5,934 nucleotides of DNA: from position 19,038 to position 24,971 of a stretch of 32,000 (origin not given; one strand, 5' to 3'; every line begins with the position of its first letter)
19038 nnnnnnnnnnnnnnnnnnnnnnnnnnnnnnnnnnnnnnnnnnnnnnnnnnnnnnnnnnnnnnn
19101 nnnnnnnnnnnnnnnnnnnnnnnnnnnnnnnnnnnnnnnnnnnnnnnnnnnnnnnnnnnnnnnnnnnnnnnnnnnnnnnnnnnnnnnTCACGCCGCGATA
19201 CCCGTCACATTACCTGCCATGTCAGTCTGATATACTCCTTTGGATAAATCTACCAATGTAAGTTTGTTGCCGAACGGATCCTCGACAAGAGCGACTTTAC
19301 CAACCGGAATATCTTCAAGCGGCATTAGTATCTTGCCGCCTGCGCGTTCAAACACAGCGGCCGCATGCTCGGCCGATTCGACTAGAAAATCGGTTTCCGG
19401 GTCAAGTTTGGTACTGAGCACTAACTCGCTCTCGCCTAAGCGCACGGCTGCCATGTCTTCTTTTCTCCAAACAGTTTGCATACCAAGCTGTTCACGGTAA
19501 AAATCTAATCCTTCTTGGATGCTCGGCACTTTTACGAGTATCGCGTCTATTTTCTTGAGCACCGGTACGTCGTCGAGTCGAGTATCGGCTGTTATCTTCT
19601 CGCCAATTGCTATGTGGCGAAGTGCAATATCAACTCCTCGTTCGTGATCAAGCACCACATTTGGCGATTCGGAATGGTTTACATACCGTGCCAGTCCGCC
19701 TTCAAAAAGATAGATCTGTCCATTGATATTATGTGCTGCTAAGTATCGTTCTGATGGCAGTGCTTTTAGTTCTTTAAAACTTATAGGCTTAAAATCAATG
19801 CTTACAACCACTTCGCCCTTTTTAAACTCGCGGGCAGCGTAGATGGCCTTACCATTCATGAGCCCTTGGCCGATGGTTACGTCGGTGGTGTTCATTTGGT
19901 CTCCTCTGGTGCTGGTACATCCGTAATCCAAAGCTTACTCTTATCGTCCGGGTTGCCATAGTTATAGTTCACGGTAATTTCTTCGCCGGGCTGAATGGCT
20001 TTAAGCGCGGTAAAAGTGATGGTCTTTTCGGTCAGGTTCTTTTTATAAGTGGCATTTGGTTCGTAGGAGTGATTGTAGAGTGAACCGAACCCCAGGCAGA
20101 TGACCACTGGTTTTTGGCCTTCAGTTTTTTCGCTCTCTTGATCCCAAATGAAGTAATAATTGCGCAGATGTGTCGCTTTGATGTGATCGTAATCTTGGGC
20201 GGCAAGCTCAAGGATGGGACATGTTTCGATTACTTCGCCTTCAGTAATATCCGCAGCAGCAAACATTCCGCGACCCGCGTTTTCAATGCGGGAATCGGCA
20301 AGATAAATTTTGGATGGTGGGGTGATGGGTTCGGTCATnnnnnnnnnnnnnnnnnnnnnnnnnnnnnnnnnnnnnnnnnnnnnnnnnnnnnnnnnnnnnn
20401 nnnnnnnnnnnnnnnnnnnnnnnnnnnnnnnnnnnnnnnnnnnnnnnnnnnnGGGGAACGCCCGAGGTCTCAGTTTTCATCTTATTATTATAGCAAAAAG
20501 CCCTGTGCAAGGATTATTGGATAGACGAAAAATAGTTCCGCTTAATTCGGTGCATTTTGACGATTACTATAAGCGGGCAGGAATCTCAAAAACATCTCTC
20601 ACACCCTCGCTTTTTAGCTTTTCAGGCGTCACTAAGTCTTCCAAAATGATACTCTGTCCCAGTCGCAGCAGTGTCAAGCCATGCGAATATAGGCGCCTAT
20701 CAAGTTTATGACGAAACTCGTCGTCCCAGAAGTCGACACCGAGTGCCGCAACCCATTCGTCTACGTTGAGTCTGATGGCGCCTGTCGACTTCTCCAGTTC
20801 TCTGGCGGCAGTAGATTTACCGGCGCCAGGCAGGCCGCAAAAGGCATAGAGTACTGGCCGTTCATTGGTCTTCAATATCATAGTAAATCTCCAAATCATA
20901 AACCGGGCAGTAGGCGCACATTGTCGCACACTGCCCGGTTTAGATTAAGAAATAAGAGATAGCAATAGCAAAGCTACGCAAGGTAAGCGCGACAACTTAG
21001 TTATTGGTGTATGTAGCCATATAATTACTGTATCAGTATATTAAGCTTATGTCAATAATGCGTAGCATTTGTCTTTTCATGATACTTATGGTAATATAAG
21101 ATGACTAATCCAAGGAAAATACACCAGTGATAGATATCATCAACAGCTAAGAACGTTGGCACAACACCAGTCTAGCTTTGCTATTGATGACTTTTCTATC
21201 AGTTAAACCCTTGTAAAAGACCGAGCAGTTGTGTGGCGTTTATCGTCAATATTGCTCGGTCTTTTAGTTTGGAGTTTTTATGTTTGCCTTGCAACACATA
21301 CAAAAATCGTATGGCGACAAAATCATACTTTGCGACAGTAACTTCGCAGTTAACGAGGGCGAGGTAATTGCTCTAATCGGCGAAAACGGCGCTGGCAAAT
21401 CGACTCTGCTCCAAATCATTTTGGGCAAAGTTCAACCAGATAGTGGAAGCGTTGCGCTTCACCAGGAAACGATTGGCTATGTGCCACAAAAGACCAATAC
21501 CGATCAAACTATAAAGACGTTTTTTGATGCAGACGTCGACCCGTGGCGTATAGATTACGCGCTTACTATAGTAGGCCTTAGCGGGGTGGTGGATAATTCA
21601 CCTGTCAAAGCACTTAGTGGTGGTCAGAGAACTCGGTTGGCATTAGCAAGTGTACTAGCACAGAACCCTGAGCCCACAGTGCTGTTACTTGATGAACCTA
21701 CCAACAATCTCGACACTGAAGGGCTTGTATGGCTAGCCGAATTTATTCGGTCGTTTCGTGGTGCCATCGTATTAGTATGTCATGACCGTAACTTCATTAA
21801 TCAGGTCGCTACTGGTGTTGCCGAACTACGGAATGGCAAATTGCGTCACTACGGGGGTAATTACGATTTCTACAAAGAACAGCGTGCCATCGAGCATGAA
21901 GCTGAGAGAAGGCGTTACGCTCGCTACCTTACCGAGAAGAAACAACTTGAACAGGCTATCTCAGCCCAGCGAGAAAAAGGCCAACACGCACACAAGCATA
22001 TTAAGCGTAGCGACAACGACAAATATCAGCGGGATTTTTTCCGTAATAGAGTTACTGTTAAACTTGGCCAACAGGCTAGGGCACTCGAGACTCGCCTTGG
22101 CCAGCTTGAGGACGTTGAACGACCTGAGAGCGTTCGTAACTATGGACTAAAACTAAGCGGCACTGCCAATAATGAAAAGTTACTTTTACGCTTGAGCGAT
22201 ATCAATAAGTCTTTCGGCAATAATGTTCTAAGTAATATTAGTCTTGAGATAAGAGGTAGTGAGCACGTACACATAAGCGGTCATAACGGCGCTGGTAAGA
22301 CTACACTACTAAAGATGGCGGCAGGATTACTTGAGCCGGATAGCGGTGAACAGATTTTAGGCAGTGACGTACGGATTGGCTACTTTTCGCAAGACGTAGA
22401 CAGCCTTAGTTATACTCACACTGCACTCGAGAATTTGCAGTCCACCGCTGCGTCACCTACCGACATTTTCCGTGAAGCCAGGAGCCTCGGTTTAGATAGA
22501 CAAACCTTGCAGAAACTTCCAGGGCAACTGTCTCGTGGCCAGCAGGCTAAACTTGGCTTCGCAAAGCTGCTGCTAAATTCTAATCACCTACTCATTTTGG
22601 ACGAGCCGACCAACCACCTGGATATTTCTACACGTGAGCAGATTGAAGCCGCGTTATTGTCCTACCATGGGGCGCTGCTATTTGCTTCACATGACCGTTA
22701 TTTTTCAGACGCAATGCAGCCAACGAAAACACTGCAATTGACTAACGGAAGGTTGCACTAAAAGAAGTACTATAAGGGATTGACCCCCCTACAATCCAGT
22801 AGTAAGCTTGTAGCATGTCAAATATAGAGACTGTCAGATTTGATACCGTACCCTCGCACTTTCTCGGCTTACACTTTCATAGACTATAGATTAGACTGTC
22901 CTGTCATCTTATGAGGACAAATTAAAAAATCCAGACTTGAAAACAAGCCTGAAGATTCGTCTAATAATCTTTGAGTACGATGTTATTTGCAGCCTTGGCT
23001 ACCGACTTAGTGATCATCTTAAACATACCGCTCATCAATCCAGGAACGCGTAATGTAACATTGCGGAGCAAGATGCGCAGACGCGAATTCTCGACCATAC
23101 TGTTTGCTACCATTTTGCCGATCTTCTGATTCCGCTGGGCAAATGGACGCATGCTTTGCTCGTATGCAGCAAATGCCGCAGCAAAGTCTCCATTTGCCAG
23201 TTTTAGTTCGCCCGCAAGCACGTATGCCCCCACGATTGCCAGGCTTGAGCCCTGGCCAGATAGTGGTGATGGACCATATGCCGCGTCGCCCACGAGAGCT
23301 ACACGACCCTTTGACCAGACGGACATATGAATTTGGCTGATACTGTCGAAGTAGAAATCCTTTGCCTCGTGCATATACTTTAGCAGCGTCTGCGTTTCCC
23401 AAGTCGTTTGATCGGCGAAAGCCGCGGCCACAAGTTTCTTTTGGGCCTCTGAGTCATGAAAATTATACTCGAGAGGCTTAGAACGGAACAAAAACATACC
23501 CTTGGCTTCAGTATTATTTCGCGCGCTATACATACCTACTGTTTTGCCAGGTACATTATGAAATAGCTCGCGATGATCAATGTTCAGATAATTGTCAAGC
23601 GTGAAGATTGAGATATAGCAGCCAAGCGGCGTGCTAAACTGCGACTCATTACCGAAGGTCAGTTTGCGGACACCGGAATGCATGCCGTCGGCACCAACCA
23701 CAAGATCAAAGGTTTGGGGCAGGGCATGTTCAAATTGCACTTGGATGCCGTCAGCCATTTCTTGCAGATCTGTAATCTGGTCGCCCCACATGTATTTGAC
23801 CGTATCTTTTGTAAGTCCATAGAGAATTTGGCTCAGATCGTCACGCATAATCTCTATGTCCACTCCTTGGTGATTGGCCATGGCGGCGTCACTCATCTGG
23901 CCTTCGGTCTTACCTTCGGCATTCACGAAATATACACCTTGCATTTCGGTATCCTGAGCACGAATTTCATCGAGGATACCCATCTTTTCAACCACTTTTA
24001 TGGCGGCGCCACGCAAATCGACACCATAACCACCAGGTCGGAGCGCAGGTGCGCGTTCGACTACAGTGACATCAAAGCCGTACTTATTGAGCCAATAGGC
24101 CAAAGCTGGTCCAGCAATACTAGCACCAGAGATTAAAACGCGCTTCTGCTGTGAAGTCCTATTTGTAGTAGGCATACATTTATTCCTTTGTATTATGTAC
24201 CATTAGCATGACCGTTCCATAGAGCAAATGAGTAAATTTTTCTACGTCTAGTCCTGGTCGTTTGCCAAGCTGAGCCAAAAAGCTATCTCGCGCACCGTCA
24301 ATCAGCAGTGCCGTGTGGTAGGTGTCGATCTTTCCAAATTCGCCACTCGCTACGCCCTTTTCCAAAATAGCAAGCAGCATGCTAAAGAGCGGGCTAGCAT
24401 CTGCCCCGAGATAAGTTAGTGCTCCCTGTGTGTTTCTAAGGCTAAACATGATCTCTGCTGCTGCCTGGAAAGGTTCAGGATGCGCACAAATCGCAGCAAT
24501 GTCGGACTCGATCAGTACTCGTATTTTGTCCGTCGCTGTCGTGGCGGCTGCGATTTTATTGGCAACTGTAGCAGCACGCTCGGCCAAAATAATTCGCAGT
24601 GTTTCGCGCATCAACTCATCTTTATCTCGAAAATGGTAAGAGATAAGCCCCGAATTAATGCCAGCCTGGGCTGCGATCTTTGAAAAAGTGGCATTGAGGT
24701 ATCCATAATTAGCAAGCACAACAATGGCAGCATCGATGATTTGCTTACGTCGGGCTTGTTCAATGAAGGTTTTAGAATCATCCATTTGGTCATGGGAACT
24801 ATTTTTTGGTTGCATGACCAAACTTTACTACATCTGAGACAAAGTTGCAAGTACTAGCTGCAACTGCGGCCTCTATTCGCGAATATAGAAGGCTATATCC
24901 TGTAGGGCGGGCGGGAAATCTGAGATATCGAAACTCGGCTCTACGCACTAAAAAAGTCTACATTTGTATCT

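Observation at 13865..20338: Ten to twelve genes for unrelated small enzymes, almost all joined by start/stop overlaps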

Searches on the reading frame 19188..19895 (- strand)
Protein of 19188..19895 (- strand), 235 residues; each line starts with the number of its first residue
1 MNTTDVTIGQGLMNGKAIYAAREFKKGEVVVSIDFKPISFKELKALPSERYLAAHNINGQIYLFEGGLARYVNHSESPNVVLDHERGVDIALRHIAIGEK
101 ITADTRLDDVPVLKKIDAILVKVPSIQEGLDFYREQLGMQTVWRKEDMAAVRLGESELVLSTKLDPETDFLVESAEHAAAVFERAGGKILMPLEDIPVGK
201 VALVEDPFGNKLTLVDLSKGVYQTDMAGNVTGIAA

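Call 5: search_protein_families(library=pfam, proteins=[window:19188-19895:-], max_evalue=0.01)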
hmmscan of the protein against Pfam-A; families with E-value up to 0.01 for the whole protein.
window:19188-19895:- (235 aa): 3 families
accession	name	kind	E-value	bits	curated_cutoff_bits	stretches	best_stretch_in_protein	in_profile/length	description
PF00903.31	Glyoxalase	-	4e-10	40.5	20.6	1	115-212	1-119/121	Glyoxalase/Bleomycin resistance protein/Dioxygenase superfamily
PF00856.33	SET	-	6.6e-07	30.1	22.4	1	15-104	1-103/105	SET domain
PF18029.7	Glyoxalase_6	-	0.0012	19.9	23.6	1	119-214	2-105/106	Glyoxalase-like domain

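Call 14: search_protein_families(library=ncbifam, proteins=[window:19188-19895:-], max_evalue=0.001)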
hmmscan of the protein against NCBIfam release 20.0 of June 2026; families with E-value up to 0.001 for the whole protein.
window:19188-19895:- (235 aa): 1 family
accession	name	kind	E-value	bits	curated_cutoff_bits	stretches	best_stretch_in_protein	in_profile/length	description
TIGR00068.2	glyox_I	equivalog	0.00037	20.4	120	0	119-148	5-33/143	lactoylglutathione lyase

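Call 34: search_solved_structures(query=window:19188-19895:-, max_evalue=0.01)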
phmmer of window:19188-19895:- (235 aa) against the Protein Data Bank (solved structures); distinct sequences matched with E-value up to 0.01: 4.
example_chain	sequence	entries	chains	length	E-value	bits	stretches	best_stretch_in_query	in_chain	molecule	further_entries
5f59_A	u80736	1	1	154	0.0042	19.9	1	6-108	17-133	Histone-lysine N-methyltransferase 2C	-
5f6k_C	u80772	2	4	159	0.0046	19.7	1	6-108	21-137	Histone-lysine N-methyltransferase 2C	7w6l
4z4p_A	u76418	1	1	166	0.0049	19.6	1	6-108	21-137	Histone-lysine N-methyltransferase 2D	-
6kiw_K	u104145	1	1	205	0.0099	18.6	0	6-108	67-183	Histone-lysine N-methyltransferase 2C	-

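Call 68: search_protein_families(library=padloc, proteins=[window:19188-19895:-], max_evalue=0.001)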
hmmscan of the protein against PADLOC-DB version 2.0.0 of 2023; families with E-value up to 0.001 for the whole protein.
window:19188-19895:- (235 aa): 0 families

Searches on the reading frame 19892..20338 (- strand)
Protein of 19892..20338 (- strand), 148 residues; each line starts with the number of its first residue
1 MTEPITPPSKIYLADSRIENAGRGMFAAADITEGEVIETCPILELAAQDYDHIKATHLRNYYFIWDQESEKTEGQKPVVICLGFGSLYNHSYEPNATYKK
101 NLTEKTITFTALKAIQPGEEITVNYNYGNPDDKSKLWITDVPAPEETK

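Call 5: search_protein_families(library=pfam, proteins=[window:19892-20338:-], max_evalue=0.01)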
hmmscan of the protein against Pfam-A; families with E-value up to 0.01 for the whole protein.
window:19892-20338:- (148 aa): 1 family
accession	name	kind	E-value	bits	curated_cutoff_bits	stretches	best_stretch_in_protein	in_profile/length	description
PF00856.33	SET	-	1.3e-17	64.6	22.4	1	22-126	1-105/105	SET domain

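Call 14: search_protein_families(library=ncbifam, proteins=[window:19892-20338:-], max_evalue=0.001)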
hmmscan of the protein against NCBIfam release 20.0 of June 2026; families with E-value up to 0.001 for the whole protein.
window:19892-20338:- (148 aa): 1 family
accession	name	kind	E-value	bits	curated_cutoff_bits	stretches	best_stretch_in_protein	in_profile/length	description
NF043024.1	T4SS_AnkI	equivalog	0.00065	18.6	550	0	20-129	33-143/439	Dot/Icm T4SS effector AnkI/LegAS4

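Call 33: search_solved_structures(query=window:19892-20338:-, max_evalue=0.01)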
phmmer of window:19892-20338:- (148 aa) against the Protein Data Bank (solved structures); distinct sequences matched with E-value up to 0.01: 29.
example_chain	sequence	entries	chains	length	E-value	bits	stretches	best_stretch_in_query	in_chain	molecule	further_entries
5h6z_A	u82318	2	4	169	3.7e-12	49.8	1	18-126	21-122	SET domain-containing protein 7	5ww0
1n3j_A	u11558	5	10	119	1.4e-08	38.2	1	21-126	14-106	Histone H3 Lysine Methyltransferase | PBCV-1 histone H3-Lys 27 methyltransferase | A612L protein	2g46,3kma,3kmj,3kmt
4rz0_A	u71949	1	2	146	1.9e-05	28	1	9-129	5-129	PFL0690c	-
3m57_A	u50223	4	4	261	3.1e-05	27.3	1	9-132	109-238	Histone-lysine N-methyltransferase SETD7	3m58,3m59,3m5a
3cbm_A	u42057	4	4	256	5.3e-05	26.6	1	9-132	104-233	Histone-lysine N-methyltransferase SETD7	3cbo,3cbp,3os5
1n6a_A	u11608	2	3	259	5.5e-05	26.5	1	9-132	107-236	SET domain-containing protein 7 | HISTONE-LYSINE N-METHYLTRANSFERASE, H3 LYSINE-4 SPECIFIC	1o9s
2f69_A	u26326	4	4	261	5.6e-05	26.5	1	9-132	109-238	Histone-lysine N-methyltransferase, H3 lysine-4 specific SET7 | Histone-lysine N-methyltransferase SETD7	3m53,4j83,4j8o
3vuz_A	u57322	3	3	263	5.7e-05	26.5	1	9-132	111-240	Histone-lysine N-methyltransferase SETD7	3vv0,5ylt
1xqh_A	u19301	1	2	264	5.8e-05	26.5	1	9-132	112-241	Histone-lysine N-methyltransferase, H3 lysine-4 specific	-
4e47_A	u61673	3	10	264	5.8e-05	26.5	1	9-132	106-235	Histone-lysine N-methyltransferase SETD7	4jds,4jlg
5eg2_A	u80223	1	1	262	7.1e-05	26.2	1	9-132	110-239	Histone-lysine N-methyltransferase SETD7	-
1n6c_A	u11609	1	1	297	7.6e-05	26.1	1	9-132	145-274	SET domain-containing protein 7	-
5vk3_B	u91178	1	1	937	0.00011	25.6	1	11-135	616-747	Histone-lysine N-methyltransferase EZH2,Polycomb protein SUZ12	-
1h3i_A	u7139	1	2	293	0.00014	25.2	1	9-129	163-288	HISTONE H3 LYSINE 4 SPECIFIC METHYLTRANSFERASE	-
5kkl_B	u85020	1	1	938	0.00018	24.9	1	11-135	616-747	Putative uncharacterized protein,Histone H3.1 peptide,Zinc finger domain-containing protei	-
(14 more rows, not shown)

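Call 50: find_homologous_proteins(query=window:19892-20338:-, max_evalue=0.00001)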
Query window:19892-20338:- (148 aa): 553 proteins with E <= 0.00001 among 562 candidates; the best 120 are listed.
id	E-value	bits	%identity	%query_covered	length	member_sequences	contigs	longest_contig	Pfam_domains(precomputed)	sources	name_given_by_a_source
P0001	7.0e-96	336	100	100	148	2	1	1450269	PF00856.34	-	-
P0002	5.9e-61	223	69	98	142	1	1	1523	PF00856.34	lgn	-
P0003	9.3e-61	222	67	100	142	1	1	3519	PF00856.34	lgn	-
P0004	3.4e-60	220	68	98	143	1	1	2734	PF00856.34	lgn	-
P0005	1.3e-56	209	67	96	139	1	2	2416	PF00856.34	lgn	-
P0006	3.7e-56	207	68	94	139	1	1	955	PF00856.34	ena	-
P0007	8.0e-56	206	64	99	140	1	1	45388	PF00856.34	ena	-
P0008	2.1e-53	198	64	95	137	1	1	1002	PF00856.34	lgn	-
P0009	4.1e-53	197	62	97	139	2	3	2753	PF00856.34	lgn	-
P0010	5.2e-53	197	63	95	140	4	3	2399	PF00856.34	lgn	-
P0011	1.5e-52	196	63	95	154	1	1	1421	PF00856.34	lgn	-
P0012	1.1e-51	193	59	97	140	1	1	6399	PF00856.34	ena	-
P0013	3.7e-51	191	61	96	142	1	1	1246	PF00856.34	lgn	-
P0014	1.4e-49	186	60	94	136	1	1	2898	PF00856.34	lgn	-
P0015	1.4e-47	179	59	97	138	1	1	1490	PF00856.34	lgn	-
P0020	3.2e-46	175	56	93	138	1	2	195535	PF00856.34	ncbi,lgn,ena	-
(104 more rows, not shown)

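Call 51: find_encoding_contigs(protein=P0007, flank=7000, max_places=2)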
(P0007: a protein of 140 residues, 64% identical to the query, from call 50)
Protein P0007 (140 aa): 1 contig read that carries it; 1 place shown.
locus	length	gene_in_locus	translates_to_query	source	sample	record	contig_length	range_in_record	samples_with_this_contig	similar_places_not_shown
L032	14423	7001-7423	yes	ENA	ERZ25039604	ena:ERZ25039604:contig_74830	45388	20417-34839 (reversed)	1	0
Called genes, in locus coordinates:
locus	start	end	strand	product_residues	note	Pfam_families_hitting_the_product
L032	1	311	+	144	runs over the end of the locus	PF08570:DUF1761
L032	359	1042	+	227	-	PF00106:adh_short, PF01370:Epimerase (weak), PF08659:KR, PF13460:NAD_binding_10 (weak), PF13561:adh_short_C2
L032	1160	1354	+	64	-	-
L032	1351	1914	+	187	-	-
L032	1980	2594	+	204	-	PF03358:FMN_red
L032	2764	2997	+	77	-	PF01402:RHH_1 (weak)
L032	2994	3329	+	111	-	PF13470:PIN_3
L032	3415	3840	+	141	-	PF00075:RNase_H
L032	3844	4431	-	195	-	PF00485:PRK (faint)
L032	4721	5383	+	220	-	PF12917:YfbR-like, PF13023:HD_3, PF01966:HD (faint)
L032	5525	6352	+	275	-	-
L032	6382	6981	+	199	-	PF01936:NYN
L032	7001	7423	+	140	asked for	PF00856:SET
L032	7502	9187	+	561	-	PF05970:PIF1, PF13245:AAA_19, PF13401:AAA_22 (weak), PF13604:AAA_30, PF21530:Pif1_2B_dom, PF00570:HRDC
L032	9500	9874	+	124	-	PF01850:PIN, PF13470:PIN_3 (weak)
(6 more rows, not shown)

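Call 52: find_encoding_contigs(protein=P0020, flank=7000, max_places=2)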
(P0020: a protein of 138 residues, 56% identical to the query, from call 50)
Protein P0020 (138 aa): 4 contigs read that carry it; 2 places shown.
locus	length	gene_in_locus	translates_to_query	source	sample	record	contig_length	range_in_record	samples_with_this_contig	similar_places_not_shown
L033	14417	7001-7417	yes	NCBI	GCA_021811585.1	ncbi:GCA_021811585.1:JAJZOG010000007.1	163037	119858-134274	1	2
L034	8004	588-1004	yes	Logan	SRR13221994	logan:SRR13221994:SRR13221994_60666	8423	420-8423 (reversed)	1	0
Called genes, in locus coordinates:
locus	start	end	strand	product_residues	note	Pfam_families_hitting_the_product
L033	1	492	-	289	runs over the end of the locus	PF02384:N6_Mtase (faint), PF13847:Methyltransf_31 (faint)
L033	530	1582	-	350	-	PF03462:PCRF, PF00472:RF-1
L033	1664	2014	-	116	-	PF01197:Ribosomal_L31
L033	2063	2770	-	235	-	PF00215:OMPdecase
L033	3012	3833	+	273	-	PF00318:Ribosomal_S2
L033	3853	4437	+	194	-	PF00889:EF_TS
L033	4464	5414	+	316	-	PF09976:TPR_21 (faint), PF13176:TPR_7 (faint), PF13181:TPR_8 (faint), PF13428:TPR_14 (faint), PF14559:TPR_19 (weak), PF00515:TPR_1 (weak), PF13424:TPR_12 (weak), PF14559:TPR_19, +10 more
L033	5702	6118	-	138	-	-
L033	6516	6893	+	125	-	PF18920:DUF5671 (weak)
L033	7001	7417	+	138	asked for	PF00856:SET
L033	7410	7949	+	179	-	PF01928:CYTH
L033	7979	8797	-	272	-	PF01828:Peptidase_A4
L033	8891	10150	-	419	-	PF00188:CAP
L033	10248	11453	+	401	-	PF04203:Sortase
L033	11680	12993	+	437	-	-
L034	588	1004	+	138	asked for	PF00856:SET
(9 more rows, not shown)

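Call 68: search_protein_families(library=padloc, proteins=[window:19892-20338:-], max_evalue=0.001)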
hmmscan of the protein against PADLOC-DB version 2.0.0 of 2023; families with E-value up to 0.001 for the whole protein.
window:19892-20338:- (148 aa): 0 families

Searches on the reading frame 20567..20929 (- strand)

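Call 5: search_protein_families(library=pfam, proteins=[window:20567-20929:-], max_evalue=0.01)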
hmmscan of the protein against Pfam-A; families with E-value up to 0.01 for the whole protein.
window:20567-20929:- (120 aa): 3 families
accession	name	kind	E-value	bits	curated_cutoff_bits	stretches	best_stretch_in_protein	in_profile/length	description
PF13671.12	AAA_33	-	3e-09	37.7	27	1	28-96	2-75/143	AAA domain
PF13238.12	AAA_18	-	4.2e-06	27.7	29.4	1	30-79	3-54/128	AAA domain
PF06414.18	Zeta_toxin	-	0.00043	20.2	22.3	1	20-58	11-53/199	Zeta toxin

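Call 14: search_protein_families(library=ncbifam, proteins=[window:20567-20929:-], max_evalue=0.001)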
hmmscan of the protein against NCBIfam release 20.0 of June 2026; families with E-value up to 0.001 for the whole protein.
window:20567-20929:- (120 aa): 0 families

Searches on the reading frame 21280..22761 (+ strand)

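Call 5: search_protein_families(library=pfam, proteins=[window:21280-22761:+], max_evalue=0.01)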
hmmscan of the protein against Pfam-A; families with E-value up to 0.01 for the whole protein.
window:21280-22761:+ (493 aa): 30 families (the best 25 are shown)
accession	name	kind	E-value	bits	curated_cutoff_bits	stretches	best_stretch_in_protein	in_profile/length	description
PF00005.33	ABC_tran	-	2.4e-54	184.1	25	2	19-142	3-137/137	ABC transporter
PF13304.12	AAA_21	-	7.1e-15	56.3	27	3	113-159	239-286/304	AAA domain, putative AbiEii toxin, Type IV TA system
PF02463.25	SMC_N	-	4.9e-10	39.7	40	1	111-177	136-206/220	RecF/RecN/SMC N terminal domain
PF13191.12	AAA_16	-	1e-09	39.5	32.6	1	26-154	21-154/167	AAA ATPase domain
PF12848.13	ABC_tran_Xtn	-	1.4e-08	35.1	25.9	1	182-280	2-74/85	ABC transporter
PF13401.12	AAA_22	-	1.7e-08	35.3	27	1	28-165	6-120/130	AAA domain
PF13604.12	AAA_30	-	2.8e-08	34.2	27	1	330-443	21-97/191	AAA domain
PF13555.12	AAA_29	-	3.2e-08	33.6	27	1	24-44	19-39/61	P-loop containing region of AAA domain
PF13175.12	AAA_15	-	1e-05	25.8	32.1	0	28-48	24-44/374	AAA ATPase domain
PF25199.1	nSTAND_NTPase5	-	1.4e-05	25.4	34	0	322-357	36-71/145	Novel STAND NTPase 5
PF05729.18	NACHT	-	2.3e-05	24.8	26.7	0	29-48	2-21/167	NACHT domain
PF02367.23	TsaE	-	3.6e-05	24.2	26.6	0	24-51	18-45/128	Threonylcarbamoyl adenosine biosynthesis protein TsaE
PF20720.3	nSTAND3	-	5.9e-05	23.2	27.2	0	327-348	17-38/155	Novel STAND NTPase 3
PF24883.2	NPHP3_N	-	0.00018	22.2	24.8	0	328-392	23-81/164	Nephrocystin 3, N-terminal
PF13476.12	AAA_23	-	0.00034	21.7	27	0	22-47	17-39/201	AAA domain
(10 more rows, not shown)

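Call 14: search_protein_families(library=ncbifam, proteins=[window:21280-22761:+], max_evalue=0.001)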
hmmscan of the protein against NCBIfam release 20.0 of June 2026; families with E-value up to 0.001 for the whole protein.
window:21280-22761:+ (493 aa): 197 families (the best 25 are shown)
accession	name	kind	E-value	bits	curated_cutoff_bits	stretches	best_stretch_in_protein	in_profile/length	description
NF000355.4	ribo_prot_ABC_F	equivalog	1e-126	423.8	380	1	2-480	3-493/499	ribosomal protection-like ABC-F family protein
NF000170.2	ABCF_Vga_all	exception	7.3e-98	328.3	725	1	3-491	5-457/521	Vga family ABC-F type ribosomal protection protein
NF000169.2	ABCF_Sal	exception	6.7e-86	289.1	725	2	106-482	125-497/542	Sal family ABC-F type ribosomal protection protein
NF000168.2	ABCF_Msr_all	exception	3.7e-84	283.1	680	1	2-479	6-471/487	Msr family ABC-F type ribosomal protection protein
NF000171.1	ABCF_producer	exception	7.5e-84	282.1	800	2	84-492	139-539/541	TlrC/CarA/OleB/SrmB family ABC-F type ribosomal protection protein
NF043038.1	ABCF_CplR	exception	7.9e-84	282.3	780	1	3-477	3-460/544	ABC-F type ribosomal protection protein CplR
NF008775.0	PRK11819.1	equivalog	3.7e-79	266.8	599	3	229-479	258-508/556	energy-dependent translational throttle protein EttA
TIGR03719.1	ABC_ABC_ChvD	subfamily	9.8e-78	262.1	806.75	3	252-479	273-506/552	energy-dependent translational throttle protein EttA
NF050005.1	ABC_ATPase_Uup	equivalog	1.1e-75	255.1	900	3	212-480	237-504/636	ATP-binding cassette ATPase Uup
NF011646.0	PRK15064.1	equivalog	1.1e-73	248.5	762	3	267-490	285-511/530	ABC-F family ATPase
NF008358.0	PRK11147.1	equivalog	1.3e-71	241.7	936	2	89-479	133-503/635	ABC transporter ATP-binding protein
NF000167.2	ABCF_Lsa_all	exception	7.4e-71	239.6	750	2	84-480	90-486/492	Lsa family ABC-F type ribosomal protection protein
NF000166.1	ABCF_CarA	exception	1.6e-66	224.6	1050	2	90-491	152-549/556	ABC-F type ribosomal protection protein Car(A)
NF007921.0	PRK10636.1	equivalog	5e-60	203.4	917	2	95-475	133-489/638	ABC transporter ATP-binding protein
NF000514.1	ABCF_OptrA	exception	4.4e-58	197.1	1450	4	98-237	169-306/655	ABC-F type ribosomal protection protein OptrA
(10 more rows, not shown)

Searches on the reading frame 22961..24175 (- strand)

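Call 18: search_protein_families(library=pfam, proteins=[window:22961-24175:-], max_evalue=0.0001)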
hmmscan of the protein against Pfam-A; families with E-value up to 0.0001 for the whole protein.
window:22961-24175:- (404 aa): 3 families
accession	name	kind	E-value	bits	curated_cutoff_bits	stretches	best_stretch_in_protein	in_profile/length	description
PF01494.25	FAD_binding_3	-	1.7e-19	70.7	22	1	12-348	3-344/349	FAD binding domain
PF07992.20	Pyr_redox_2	-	3e-05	24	26.1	0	7-71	139-202/291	Pyridine nucleotide-disulphide oxidoreductase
PF00070.33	Pyr_redox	-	3.2e-05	24.8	22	0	12-67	1-55/82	Pyridine nucleotide-disulphide oxidoreductase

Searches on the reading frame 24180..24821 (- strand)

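Call 18: search_protein_families(library=pfam, proteins=[window:24180-24821:-], max_evalue=0.0001)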
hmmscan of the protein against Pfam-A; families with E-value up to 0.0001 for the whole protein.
window:24180-24821:- (213 aa): 1 family
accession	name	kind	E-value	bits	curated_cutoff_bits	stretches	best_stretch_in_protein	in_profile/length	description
PF00440.29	TetR_N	-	6.3e-13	48.7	24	1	28-73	1-46/47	Bacterial regulatory proteins, tetR family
